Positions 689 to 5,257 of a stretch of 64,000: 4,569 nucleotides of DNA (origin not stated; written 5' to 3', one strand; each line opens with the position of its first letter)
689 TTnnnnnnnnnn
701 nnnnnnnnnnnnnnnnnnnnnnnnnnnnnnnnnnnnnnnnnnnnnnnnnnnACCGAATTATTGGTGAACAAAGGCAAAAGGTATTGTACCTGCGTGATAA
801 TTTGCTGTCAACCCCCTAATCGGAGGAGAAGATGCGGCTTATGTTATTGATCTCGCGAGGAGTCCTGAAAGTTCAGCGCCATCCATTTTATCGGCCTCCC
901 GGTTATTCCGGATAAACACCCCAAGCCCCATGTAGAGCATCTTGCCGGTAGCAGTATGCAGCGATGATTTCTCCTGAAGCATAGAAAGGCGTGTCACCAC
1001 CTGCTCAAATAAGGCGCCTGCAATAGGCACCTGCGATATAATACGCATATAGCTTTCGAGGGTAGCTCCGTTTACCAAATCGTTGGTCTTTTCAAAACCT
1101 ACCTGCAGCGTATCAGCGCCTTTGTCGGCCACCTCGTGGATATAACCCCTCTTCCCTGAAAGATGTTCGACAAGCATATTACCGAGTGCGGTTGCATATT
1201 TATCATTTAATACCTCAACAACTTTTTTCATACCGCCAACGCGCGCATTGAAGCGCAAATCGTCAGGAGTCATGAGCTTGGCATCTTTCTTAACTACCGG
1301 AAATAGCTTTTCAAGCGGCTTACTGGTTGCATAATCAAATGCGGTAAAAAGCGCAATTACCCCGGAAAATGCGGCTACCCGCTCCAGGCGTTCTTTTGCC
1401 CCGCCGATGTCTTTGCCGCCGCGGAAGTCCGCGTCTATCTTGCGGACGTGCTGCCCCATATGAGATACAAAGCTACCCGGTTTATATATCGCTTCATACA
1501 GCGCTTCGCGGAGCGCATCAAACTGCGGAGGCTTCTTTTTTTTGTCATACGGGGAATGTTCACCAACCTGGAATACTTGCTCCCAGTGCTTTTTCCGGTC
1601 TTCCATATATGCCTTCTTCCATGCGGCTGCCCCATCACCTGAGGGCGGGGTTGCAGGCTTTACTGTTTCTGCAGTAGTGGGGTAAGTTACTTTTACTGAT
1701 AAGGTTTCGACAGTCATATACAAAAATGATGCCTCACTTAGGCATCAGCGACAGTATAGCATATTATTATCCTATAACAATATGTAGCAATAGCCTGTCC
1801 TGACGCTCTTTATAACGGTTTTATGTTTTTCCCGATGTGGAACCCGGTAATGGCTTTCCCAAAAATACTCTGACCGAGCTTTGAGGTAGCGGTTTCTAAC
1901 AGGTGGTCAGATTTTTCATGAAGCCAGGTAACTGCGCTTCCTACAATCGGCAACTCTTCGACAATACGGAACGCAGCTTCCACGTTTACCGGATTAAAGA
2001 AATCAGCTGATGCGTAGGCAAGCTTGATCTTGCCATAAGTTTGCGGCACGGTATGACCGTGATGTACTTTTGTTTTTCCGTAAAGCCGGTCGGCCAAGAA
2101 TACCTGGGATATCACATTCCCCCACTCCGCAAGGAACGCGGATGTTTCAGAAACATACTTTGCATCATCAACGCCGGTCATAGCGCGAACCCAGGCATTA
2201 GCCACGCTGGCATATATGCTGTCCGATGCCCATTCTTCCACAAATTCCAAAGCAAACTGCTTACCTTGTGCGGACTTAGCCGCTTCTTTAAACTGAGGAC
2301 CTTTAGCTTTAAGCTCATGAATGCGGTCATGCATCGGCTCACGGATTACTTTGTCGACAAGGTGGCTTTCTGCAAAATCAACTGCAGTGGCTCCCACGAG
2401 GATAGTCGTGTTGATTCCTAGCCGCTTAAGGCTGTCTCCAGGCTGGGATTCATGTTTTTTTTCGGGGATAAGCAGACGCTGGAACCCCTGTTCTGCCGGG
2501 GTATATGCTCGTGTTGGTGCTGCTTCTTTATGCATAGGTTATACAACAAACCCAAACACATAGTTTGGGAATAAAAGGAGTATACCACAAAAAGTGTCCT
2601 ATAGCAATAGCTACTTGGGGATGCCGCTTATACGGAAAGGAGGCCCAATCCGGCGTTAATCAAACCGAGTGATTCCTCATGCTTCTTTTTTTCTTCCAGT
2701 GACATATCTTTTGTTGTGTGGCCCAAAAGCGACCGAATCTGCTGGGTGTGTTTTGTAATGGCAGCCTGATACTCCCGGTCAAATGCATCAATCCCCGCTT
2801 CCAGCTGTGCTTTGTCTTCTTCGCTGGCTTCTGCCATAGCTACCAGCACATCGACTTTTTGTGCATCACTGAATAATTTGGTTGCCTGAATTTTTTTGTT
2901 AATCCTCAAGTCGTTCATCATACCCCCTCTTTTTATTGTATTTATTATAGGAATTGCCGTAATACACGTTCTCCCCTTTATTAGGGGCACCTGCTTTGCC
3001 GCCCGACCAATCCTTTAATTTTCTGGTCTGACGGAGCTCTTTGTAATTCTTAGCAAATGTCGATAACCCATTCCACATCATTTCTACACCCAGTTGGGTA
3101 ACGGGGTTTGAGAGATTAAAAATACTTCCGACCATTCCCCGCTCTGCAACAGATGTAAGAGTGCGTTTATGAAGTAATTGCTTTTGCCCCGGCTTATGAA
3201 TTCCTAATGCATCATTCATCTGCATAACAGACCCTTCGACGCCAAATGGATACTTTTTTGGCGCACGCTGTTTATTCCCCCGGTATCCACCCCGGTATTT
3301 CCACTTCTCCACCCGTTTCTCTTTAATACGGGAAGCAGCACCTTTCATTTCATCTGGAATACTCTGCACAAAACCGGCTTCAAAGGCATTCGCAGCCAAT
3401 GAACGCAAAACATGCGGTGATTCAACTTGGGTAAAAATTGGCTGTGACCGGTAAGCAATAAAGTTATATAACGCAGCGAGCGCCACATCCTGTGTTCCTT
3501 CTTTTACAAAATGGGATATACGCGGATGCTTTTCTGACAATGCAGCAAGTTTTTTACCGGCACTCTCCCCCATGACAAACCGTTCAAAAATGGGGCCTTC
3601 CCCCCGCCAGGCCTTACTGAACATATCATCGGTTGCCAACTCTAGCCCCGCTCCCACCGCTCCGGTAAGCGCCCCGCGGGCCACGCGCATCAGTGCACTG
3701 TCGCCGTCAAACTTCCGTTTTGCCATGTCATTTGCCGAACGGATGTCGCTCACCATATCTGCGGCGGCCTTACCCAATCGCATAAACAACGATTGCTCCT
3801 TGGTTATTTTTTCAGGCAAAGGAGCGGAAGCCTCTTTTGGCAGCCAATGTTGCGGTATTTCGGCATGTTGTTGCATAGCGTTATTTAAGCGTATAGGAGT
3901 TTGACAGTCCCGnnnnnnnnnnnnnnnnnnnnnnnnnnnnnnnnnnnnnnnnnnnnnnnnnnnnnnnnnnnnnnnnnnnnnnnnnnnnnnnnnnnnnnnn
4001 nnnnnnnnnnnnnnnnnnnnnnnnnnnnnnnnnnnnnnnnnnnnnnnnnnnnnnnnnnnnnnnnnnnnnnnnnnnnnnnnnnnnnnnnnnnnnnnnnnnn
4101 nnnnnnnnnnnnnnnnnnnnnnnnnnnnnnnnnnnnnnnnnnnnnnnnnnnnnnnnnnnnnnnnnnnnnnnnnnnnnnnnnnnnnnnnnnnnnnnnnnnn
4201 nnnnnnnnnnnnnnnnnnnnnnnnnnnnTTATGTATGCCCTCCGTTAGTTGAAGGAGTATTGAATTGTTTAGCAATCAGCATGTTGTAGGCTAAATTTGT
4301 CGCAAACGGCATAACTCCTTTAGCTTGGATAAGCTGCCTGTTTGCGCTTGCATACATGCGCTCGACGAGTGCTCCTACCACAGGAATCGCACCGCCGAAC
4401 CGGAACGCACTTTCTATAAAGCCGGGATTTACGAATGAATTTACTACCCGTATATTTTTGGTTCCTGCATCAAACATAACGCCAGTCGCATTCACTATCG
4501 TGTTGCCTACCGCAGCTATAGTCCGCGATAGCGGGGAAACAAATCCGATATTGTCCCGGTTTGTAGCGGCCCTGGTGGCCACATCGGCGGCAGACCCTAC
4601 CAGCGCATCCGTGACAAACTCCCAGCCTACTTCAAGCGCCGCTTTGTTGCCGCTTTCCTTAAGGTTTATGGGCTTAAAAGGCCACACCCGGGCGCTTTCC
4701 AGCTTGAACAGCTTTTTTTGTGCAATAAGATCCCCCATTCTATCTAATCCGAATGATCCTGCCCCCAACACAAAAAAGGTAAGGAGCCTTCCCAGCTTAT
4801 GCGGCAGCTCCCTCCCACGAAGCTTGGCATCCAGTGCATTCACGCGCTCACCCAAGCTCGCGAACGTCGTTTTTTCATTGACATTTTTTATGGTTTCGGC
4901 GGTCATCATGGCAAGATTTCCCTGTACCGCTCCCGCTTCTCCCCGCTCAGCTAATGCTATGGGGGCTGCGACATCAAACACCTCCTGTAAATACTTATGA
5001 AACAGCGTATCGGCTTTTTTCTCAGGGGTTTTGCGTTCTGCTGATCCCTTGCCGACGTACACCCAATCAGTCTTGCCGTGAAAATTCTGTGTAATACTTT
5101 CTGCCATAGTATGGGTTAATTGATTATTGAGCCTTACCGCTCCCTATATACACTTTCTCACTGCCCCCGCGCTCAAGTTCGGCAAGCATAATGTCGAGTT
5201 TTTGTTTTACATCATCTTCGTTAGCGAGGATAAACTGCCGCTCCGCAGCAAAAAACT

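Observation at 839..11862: An ~11-kb co-directional cluster of 14 uncharacterised genes built from repeated small-protein/large-protein modules around an atypical ABC ATPase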

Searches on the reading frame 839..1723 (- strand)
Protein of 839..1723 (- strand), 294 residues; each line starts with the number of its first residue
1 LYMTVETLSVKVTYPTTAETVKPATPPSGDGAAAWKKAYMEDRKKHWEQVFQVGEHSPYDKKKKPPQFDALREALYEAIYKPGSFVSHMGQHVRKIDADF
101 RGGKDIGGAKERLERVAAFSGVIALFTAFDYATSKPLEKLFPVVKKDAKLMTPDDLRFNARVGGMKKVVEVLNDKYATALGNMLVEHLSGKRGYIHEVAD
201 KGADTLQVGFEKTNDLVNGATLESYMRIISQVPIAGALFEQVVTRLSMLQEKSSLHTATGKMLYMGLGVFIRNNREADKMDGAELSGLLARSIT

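Call 4: search_protein_families(library=pfam, max_evalue=0.1, proteins=[window:839-1723:-])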
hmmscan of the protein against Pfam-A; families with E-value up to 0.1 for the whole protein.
window:839-1723:- (294 aa): 0 families

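Call 31: search_protein_families(library=ncbifam, max_evalue=0.05, proteins=[window:839-1723:-])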
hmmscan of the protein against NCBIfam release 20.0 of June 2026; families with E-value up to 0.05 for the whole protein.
window:839-1723:- (294 aa): 0 families

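Call 32: search_protein_families(library=phrogs, max_evalue=0.05, proteins=[window:839-1723:-])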
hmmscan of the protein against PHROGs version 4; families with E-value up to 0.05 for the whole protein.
window:839-1723:- (294 aa): 0 families

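Call 33: search_protein_families(library=padloc, max_evalue=0.05, proteins=[window:839-1723:-])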
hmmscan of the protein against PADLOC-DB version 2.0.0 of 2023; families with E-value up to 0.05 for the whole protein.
window:839-1723:- (294 aa): 0 families

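Call 101: search_dna_similar(query=window:839-1717:-, collection=phages, mode=protein, max_evalue=0.001, max_rows=5)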
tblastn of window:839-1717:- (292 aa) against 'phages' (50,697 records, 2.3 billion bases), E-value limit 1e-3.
No match.

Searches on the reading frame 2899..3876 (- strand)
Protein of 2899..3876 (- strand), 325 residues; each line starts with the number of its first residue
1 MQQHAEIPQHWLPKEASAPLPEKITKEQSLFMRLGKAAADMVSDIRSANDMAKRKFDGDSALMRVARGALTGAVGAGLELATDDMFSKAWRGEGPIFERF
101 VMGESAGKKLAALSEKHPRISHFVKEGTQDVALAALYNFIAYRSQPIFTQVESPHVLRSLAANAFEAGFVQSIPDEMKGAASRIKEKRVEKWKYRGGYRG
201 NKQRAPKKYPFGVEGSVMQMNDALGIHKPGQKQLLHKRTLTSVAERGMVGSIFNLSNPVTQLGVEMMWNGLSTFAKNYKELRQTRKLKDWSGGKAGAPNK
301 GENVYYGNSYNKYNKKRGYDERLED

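Call 4: search_protein_families(library=pfam, max_evalue=0.1, proteins=[window:2899-3876:-])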
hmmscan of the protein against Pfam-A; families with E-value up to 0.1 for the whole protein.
window:2899-3876:- (325 aa): 0 families

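Call 31: search_protein_families(library=ncbifam, max_evalue=0.05, proteins=[window:2899-3876:-])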
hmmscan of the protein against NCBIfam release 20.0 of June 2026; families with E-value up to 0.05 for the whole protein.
window:2899-3876:- (325 aa): 0 families

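Call 32: search_protein_families(library=phrogs, max_evalue=0.05, proteins=[window:2899-3876:-])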
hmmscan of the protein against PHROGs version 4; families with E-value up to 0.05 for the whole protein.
window:2899-3876:- (325 aa): 0 families

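Call 33: search_protein_families(library=padloc, max_evalue=0.05, proteins=[window:2899-3876:-])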
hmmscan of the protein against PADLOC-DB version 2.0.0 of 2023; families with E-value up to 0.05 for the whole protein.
window:2899-3876:- (325 aa): 0 families

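Call 88: search_solved_structures(query=A7, max_evalue=1)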
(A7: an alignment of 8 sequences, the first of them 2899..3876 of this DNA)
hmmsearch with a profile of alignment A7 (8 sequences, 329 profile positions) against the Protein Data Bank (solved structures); distinct sequences matched with E-value up to 1: 1.
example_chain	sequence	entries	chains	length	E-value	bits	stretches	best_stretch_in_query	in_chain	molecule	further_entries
6blj_A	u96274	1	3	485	0.089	15.3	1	95-139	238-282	Serine-tRNA ligase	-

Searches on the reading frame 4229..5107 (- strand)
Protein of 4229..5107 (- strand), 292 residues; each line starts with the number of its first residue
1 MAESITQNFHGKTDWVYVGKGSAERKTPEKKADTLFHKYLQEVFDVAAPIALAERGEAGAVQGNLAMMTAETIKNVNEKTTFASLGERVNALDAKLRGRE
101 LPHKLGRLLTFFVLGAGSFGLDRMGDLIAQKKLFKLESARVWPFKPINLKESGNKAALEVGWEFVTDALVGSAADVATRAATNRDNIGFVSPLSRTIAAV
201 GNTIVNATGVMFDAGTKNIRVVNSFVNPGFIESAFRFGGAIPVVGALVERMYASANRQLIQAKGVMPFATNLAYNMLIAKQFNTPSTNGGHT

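Call 4: search_protein_families(library=pfam, max_evalue=0.1, proteins=[window:4229-5107:-])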
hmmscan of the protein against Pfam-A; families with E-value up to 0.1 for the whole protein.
window:4229-5107:- (292 aa): 0 families

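Call 31: search_protein_families(library=ncbifam, max_evalue=0.05, proteins=[window:4229-5107:-])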
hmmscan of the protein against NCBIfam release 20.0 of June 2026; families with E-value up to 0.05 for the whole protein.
window:4229-5107:- (292 aa): 1 family
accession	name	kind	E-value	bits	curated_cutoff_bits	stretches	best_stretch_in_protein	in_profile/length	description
NF040766.1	CODH_aero_grp5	exception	0.028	12.6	950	1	185-286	631-737/785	aerobic carbon-monoxide dehydrogenase large subunit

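Call 32: search_protein_families(library=phrogs, max_evalue=0.05, proteins=[window:4229-5107:-])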
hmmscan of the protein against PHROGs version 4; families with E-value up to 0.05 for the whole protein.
window:4229-5107:- (292 aa): 0 families

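Call 33: search_protein_families(library=padloc, max_evalue=0.05, proteins=[window:4229-5107:-])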
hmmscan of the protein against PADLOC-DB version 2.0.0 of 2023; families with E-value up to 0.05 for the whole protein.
window:4229-5107:- (292 aa): 0 families

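Call 41: find_homologous_proteins(query=A2, max_evalue=0.001)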
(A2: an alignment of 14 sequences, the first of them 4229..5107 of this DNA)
Query A2 (14 sequences) (292 aa, profile of the alignment): 74 proteins with E <= 0.001 among 8000 candidates.
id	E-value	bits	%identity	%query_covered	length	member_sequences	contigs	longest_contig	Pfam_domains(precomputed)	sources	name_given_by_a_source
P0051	6.5e-101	356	43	96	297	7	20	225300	-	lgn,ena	-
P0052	3.9e-99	350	65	100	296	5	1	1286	-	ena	-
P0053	4.7e-97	343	96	100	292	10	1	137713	-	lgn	-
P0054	1.8e-95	338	43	97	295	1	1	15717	-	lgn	-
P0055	1.1e-92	329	79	98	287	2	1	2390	-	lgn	-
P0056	9.1e-91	323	32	20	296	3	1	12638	-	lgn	-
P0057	1.2e-90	322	63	100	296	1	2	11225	-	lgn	-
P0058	2.6e-90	321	35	16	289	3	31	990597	-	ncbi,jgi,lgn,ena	ncbi:MAG: hypothetical protein ACOY3M_01255 [Patescibacteria group bacterium]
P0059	1.6e-89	319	29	20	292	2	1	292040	-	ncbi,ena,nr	ncbi:hypothetical protein HZB58_05675 [Candidatus Gottesmanbacteria bacterium]|nr:hypothetical prote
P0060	1.2e-88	316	25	73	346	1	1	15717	-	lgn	-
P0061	3.9e-88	314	74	99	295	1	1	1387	-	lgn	-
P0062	8.3e-87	310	29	20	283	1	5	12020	-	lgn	-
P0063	5.2e-86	307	29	20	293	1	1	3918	-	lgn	-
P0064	6.7e-86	307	24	29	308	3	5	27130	-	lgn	-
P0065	1.6e-85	305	22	83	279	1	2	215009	-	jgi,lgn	-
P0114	1.8e-54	204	24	62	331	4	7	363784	-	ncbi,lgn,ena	-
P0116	1.5e-53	201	34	13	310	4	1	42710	-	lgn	-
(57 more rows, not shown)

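Call 47: predict_structure(alignment_id=A3)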
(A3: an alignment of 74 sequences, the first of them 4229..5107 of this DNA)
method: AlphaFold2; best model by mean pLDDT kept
length: 292 residues; sequences in the alignment: 74
mean_pLDDT: 75.9   pTM: 0.74
mean pLDDT of the five models: 75.9, 75.7, 75.5, 73.9, 69.7
residues with pLDDT >= 90: 77; 70-90: 111; 50-70: 68; < 50: 36
segments of 3 or more residues with pLDDT < 50: 2-24, 47-56
pLDDT, mean of each block of 10 residues (from residue 1): 43 34 53 93 68 48 60 65 81 86 93 96 92 89 86 81 90 93 87 87 78 68 88 93 88 78 63 69 58 48
secondary structure, 60 per line:
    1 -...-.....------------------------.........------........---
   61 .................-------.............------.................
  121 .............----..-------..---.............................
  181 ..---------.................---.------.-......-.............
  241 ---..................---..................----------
elements in order: H6-10 H35-43 H50-57 H61-77 H85-97 H104-133 H152-182 H192-208 H221-226 H228-240 H244-261 H265-282

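Call 54: search_solved_structures(query=A3, max_evalue=10)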
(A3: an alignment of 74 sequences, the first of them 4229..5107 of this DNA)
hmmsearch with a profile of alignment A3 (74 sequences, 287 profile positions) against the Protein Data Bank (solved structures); distinct sequences matched with E-value up to 10: 4.
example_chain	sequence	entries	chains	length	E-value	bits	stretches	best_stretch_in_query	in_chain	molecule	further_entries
6w2v_A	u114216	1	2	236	0.01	18.3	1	40-148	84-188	Junction 23 DHR14-DHR18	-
4gl3_A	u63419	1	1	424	0.56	12.6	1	147-202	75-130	putative glucoamylase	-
7c11_A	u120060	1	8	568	0.88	12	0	66-94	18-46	Formate-tetrahydrofolate ligase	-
9uxb_A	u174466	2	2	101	5.6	9.3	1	20-72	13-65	Transcription activator BRG1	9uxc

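Call 73: fold_search(model_id=the predicted structure, library=viral)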
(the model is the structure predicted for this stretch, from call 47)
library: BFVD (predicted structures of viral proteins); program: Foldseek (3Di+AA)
matches with E <= 10: 194; with E <= 0.001: 0
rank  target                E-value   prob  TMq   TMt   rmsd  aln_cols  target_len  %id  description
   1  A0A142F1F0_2          3.1e-01  0.14  0.18  0.09  32.4       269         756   12  Putative tail fiber protein [Bacillus phage Shbh1]
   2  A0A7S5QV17            4.7e-01  0.13  0.17  0.14  44.4       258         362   16  (no name in the UniProt tables at hand)
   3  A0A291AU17            5.5e-01  0.04  0.09  0.07  34.5       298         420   13  SMC N incomplete domain containing protein [Pandoravirus dulcis]
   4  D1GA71                5.8e-01  0.06  0.12  0.14  28.7       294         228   10  NS3 protein [Bluetongue virus]
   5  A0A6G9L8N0            6.1e-01  0.07  0.13  0.13  20.2       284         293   11  Phosphoprotein [Peach virus 1]
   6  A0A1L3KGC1            6.4e-01  0.10  0.16  0.09  32.0       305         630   10  (no name in the UniProt tables at hand)
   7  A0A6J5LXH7            7.5e-01  0.14  0.22  0.28  19.8       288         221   13  Uncharacterized protein [uncultured Caudovirales phage]
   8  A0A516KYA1            7.5e-01  0.14  0.22  0.25  19.1       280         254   11  (no name in the UniProt tables at hand)
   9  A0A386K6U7            7.5e-01  0.06  0.13  0.15  25.4       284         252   12  Uncharacterized protein [Dickeya phage vB_DsoM_JA11]
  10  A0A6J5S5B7            7.5e-01  0.06  0.12  0.15  20.9       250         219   12  Uncharacterized protein [uncultured Caudovirales phage]
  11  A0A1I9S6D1            7.5e-01  0.04  0.12  0.09  22.3       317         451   14  (no name in the UniProt tables at hand)
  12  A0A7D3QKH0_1          8.3e-01  0.07  0.17  0.08  24.9       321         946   15  (no name in the UniProt tables at hand)
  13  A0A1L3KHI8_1          9.2e-01  0.05  0.14  0.07  26.3       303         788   14  (no name in the UniProt tables at hand)
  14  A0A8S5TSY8            9.2e-01  0.04  0.12  0.04  23.6       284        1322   13  Putative tail protein [Siphoviridae sp. ct8aS59]
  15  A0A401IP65            1.0e+00  0.08  0.18  0.10  24.9       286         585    9  Wsv313-like protein [Marsupenaeus japonicus endogenous nimavirus]
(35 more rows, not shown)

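Call 103: find_encoding_contigs(protein=P0114, flank=10000, max_places=1)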
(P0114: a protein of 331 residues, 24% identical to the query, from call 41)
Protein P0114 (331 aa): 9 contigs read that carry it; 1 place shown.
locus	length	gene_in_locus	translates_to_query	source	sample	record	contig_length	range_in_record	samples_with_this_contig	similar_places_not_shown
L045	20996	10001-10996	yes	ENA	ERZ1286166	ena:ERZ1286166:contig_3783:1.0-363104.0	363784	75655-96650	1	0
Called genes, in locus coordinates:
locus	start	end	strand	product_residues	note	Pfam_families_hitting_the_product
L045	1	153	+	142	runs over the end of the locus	PF01850:PIN, PF13470:PIN_3 (weak)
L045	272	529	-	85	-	PF15919:HicB_lk_antitox (weak)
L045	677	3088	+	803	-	PF00005:ABC_tran, PF13304:AAA_21 (faint)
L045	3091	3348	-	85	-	PF05016:ParE_toxin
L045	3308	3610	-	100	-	PF02604:PhdYeFM_antitox (weak)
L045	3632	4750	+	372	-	-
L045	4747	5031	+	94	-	-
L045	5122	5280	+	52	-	-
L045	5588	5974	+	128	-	-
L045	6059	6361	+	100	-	-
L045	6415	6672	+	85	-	-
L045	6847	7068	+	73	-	-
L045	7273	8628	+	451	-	-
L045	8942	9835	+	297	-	-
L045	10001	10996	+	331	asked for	-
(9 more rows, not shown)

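Call 104: find_encoding_contigs(protein=P0116, flank=10000, max_places=1)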
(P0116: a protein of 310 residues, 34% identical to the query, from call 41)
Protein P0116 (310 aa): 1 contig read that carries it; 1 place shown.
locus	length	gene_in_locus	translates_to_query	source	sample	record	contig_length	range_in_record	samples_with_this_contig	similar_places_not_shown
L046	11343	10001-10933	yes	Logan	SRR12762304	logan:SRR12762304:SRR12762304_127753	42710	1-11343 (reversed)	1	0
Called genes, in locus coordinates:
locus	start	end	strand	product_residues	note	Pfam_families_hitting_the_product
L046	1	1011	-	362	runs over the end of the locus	-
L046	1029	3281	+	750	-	PF00005:ABC_tran, PF13304:AAA_21 (weak)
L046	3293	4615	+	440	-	-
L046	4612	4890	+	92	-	-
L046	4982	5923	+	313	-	-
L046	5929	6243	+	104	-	-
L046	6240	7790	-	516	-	-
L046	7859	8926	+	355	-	-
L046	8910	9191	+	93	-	-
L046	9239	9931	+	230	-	-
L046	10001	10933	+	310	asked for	-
